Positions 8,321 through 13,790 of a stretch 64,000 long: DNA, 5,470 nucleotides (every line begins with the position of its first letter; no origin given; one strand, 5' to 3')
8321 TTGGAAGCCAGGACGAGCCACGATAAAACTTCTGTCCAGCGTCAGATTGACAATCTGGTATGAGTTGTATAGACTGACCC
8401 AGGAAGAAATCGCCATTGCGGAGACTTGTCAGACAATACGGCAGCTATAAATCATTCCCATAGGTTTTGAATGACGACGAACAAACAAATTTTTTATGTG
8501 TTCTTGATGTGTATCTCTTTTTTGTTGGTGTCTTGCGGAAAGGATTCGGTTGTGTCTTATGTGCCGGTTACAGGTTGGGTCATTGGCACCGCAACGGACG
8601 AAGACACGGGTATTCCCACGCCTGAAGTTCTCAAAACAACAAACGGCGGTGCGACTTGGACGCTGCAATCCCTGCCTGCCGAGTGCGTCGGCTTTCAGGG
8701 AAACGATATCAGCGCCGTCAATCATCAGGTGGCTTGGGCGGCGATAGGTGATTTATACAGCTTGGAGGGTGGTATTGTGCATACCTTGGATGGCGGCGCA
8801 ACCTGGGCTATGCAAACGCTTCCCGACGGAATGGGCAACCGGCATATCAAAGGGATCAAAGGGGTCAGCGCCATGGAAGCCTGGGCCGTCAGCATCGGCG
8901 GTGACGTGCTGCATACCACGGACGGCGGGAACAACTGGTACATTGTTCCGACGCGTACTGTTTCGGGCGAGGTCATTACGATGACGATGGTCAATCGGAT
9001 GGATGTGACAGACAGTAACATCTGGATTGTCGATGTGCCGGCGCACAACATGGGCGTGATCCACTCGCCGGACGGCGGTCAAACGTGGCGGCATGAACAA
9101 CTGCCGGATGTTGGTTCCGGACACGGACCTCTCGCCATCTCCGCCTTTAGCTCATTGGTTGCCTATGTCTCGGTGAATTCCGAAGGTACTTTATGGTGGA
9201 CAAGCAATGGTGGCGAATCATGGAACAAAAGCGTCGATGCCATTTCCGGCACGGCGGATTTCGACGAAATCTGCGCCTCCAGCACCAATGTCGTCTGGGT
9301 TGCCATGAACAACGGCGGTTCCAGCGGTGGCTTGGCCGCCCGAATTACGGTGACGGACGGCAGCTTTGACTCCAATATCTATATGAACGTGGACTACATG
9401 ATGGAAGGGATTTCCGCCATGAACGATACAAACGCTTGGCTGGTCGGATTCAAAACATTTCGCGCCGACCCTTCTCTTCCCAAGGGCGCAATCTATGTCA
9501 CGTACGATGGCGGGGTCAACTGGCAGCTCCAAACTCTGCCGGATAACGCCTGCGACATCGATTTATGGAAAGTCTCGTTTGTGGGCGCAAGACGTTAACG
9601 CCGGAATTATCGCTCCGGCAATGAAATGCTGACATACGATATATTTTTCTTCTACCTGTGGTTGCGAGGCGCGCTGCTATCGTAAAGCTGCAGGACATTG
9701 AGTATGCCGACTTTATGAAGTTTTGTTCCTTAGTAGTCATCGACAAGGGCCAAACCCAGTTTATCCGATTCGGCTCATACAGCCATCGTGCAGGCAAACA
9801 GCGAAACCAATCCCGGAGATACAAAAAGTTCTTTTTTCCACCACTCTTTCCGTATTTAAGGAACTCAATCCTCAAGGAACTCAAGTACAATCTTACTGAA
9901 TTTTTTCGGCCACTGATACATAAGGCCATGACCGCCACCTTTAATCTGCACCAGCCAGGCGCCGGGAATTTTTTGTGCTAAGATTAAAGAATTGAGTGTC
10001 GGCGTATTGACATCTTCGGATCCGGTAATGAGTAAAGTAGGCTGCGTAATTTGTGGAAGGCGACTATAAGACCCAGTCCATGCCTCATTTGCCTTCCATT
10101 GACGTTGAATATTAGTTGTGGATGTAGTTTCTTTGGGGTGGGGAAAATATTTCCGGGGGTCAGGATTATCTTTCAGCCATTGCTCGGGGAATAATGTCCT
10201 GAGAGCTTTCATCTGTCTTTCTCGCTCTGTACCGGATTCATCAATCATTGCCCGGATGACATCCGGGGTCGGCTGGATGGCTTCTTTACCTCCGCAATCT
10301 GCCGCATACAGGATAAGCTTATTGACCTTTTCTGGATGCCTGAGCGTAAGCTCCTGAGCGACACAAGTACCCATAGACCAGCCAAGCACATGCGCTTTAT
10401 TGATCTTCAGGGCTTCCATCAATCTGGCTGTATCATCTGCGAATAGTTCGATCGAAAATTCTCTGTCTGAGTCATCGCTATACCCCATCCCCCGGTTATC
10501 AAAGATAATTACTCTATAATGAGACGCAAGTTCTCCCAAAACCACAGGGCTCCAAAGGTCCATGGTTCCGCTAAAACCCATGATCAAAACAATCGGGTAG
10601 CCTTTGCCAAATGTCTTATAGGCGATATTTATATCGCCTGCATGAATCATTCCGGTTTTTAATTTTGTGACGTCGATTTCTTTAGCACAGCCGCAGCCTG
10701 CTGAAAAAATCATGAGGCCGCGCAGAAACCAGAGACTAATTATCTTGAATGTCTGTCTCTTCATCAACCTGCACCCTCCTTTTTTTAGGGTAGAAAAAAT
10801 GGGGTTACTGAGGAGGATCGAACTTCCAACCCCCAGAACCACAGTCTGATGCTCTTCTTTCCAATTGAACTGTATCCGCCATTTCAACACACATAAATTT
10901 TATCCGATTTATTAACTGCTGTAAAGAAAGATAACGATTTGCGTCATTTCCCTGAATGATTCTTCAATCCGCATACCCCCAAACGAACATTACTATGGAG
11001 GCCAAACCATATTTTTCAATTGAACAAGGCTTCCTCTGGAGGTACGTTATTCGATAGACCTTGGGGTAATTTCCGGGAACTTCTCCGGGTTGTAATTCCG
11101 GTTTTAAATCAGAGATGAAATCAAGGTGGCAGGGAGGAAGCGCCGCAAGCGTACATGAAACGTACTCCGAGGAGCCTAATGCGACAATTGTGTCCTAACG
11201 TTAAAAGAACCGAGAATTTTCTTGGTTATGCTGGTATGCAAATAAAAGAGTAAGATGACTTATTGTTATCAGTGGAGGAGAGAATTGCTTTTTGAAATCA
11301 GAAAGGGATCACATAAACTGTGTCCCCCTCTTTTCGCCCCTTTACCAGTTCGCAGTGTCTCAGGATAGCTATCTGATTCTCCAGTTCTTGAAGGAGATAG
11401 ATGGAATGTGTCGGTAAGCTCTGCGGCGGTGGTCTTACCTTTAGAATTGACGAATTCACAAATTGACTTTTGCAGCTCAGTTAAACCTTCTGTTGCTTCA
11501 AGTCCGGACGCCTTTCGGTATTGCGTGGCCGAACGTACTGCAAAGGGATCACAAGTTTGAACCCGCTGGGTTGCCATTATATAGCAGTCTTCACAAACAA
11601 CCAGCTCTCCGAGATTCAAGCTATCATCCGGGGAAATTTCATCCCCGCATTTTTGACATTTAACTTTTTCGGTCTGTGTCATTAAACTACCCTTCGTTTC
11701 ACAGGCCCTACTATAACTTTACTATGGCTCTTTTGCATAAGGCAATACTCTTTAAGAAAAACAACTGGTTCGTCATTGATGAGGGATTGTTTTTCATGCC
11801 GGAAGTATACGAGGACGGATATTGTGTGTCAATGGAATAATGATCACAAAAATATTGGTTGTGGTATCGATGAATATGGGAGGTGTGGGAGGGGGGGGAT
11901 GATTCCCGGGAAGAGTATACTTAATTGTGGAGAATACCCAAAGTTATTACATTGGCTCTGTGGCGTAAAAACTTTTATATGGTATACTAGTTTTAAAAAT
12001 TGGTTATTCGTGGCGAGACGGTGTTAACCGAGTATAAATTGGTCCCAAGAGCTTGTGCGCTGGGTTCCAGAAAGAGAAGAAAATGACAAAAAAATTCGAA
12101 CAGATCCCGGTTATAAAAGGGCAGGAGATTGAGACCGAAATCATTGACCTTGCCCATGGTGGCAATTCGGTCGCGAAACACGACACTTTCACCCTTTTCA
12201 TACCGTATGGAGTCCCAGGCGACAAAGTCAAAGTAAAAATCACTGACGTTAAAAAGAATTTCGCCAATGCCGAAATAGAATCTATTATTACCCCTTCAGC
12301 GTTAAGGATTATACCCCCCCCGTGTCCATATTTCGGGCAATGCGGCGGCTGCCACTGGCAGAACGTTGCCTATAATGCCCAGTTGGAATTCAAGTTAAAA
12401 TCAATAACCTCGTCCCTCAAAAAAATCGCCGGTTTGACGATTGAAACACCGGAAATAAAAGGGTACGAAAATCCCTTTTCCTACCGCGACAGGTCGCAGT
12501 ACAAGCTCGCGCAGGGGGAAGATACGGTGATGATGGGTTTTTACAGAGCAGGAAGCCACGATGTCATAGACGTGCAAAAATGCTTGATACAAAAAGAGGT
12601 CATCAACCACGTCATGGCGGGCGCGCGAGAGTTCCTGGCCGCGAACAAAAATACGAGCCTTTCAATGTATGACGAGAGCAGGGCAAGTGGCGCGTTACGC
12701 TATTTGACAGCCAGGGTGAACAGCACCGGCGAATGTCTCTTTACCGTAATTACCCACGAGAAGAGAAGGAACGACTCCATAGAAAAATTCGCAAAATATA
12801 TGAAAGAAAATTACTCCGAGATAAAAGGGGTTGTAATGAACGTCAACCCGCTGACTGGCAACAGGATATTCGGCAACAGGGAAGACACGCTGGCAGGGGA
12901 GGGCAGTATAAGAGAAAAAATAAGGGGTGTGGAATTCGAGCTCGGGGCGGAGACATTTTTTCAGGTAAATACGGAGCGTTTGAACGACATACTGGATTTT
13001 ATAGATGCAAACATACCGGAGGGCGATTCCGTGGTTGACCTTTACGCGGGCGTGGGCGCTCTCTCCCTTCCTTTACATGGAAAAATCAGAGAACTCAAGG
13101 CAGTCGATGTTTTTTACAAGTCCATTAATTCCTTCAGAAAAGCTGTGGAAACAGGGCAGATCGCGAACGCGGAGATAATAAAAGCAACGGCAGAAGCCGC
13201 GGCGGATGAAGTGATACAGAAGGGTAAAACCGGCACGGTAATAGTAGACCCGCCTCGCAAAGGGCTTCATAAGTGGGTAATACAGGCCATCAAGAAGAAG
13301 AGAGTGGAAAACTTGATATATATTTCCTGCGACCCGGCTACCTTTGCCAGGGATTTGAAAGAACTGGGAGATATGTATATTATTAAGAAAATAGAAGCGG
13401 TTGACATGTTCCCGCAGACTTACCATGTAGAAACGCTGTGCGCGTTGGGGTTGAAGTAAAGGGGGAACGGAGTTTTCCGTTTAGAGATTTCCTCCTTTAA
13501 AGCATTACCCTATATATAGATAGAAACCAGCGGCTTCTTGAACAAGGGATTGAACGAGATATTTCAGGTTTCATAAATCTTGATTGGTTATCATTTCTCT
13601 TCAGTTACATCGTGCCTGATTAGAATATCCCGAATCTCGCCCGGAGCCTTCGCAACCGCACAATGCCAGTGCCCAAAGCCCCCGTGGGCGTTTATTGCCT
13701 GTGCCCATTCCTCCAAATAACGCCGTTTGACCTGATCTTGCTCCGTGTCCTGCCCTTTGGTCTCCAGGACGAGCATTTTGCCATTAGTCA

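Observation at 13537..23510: Integrase-less integron-type cassette array on the minus strand (defence-gene CALIN)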

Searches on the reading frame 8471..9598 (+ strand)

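Call 9: search_protein_families(library=pfam, proteins=[window:8471-9598:+], max_evalue=0.01)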
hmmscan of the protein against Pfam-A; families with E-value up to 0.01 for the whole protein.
window:8471-9598:+ (375 aa): 3 families
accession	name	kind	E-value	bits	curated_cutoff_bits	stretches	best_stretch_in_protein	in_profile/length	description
PF14870.12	PSII_BNR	-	1.8e-14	54.1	27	2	134-262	28-148/303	Photosynthesis system II assembly factor YCF48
PF02012.26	BNR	-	4.5e-08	32.3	27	0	342-353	1-12/12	BNR/Asp-box repeat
PF15902.12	Sortilin-Vps10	-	1.5e-06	27.8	33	0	338-352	376-390/446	Sortilin, neurotensin receptor 3,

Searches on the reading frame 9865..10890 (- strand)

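Call 9: search_protein_families(library=pfam, proteins=[window:9865-10890:-], max_evalue=0.01)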
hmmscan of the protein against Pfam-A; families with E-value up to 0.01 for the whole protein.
window:9865-10890:- (341 aa): 5 families
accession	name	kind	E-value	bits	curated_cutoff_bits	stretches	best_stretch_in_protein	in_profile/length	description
PF00561.26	Abhydrolase_1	-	3.5e-28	99.4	25.8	1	98-324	1-241/245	alpha/beta hydrolase fold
PF12697.13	Abhydrolase_6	-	3.8e-17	64.1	26.3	1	101-327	2-211/217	Alpha/beta hydrolase family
PF12146.15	Hydrolase_4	-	4.6e-14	52.7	27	1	122-324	29-235/239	Serine aminopeptidase, S33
PF03096.20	Ndr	-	2e-05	23.9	23.3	1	145-293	80-230/283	Ndr family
PF08386.16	Abhydrolase_4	-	4.1e-05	24.1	21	1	275-339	28-91/103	TAP-like protein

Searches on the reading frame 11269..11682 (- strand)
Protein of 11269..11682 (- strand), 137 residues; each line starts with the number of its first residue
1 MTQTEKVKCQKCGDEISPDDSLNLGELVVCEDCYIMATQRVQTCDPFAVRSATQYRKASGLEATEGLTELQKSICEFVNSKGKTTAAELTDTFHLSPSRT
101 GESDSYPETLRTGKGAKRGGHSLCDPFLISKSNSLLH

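Call 9: search_protein_families(library=pfam, proteins=[window:11269-11682:-], max_evalue=0.01)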
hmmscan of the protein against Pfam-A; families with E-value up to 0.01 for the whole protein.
window:11269-11682:- (137 aa): 1 family
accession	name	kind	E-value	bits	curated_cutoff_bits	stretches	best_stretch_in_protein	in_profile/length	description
PF21344.3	Zn_ribbon_LysW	-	5.3e-05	23.2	27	1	7-33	1-27/46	Alpha-aminoadipate carrier protein LysW-like, globular domain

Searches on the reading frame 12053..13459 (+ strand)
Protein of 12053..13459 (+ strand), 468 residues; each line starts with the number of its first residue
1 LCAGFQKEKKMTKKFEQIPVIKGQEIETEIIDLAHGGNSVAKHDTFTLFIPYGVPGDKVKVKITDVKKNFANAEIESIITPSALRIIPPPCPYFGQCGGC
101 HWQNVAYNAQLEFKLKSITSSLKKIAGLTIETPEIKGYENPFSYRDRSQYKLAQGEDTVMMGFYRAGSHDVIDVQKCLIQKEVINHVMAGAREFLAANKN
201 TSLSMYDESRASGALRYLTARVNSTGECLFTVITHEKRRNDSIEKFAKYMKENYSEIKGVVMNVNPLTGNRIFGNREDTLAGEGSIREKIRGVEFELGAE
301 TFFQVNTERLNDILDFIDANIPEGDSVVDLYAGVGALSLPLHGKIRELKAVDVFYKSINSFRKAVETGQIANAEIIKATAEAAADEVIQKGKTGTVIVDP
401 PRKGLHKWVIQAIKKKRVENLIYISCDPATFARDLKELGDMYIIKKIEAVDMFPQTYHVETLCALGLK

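Call 8: search_protein_families(library=pfam, proteins=[window:12053-13459:+], max_evalue=0.01)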
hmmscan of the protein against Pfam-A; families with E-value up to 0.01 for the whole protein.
window:12053-13459:+ (468 aa): 6 families
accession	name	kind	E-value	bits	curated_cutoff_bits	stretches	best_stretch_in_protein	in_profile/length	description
PF05958.17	tRNA_U5-meth_tr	-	7e-28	98.1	23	1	107-461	2-350/357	tRNA (Uracil-5-)-methyltransferase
PF01938.26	TRAM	-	4.8e-11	42.8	21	1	22-75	4-60/61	TRAM domain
PF02475.24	TRM5-TYW2_MTfase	-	4.2e-06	27.3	28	1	319-422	32-133/164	TRM5/TYW2 methyltransferase domain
PF05175.20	MTS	-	0.00019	21.5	23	1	323-403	31-109/170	Methyltransferase small domain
PF02086.21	MethyltransfD12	-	0.0024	18.1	22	1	312-373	7-70/253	D12 class N6 adenine-specific DNA methyltransferase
PF03602.21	Cons_hypoth95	-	0.0028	17.8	24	1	323-418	41-142/182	Conserved hypothetical protein 95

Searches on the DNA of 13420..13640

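Call 111: search_with_rna_model(model_id=R1, source=window, start=13420, end=13640, filters=off, max_evalue=10, show_alignments=2)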
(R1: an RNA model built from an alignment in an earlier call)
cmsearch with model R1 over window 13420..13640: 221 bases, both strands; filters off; matches with E-value up to 10: 3.
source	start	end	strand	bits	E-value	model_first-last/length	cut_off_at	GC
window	13425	13450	+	2.4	1.4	23-48/70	no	0.58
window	13512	13521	+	1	3.7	1-70/70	no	0.1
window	13508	13519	-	-0.3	8.8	1-70/70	no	0.33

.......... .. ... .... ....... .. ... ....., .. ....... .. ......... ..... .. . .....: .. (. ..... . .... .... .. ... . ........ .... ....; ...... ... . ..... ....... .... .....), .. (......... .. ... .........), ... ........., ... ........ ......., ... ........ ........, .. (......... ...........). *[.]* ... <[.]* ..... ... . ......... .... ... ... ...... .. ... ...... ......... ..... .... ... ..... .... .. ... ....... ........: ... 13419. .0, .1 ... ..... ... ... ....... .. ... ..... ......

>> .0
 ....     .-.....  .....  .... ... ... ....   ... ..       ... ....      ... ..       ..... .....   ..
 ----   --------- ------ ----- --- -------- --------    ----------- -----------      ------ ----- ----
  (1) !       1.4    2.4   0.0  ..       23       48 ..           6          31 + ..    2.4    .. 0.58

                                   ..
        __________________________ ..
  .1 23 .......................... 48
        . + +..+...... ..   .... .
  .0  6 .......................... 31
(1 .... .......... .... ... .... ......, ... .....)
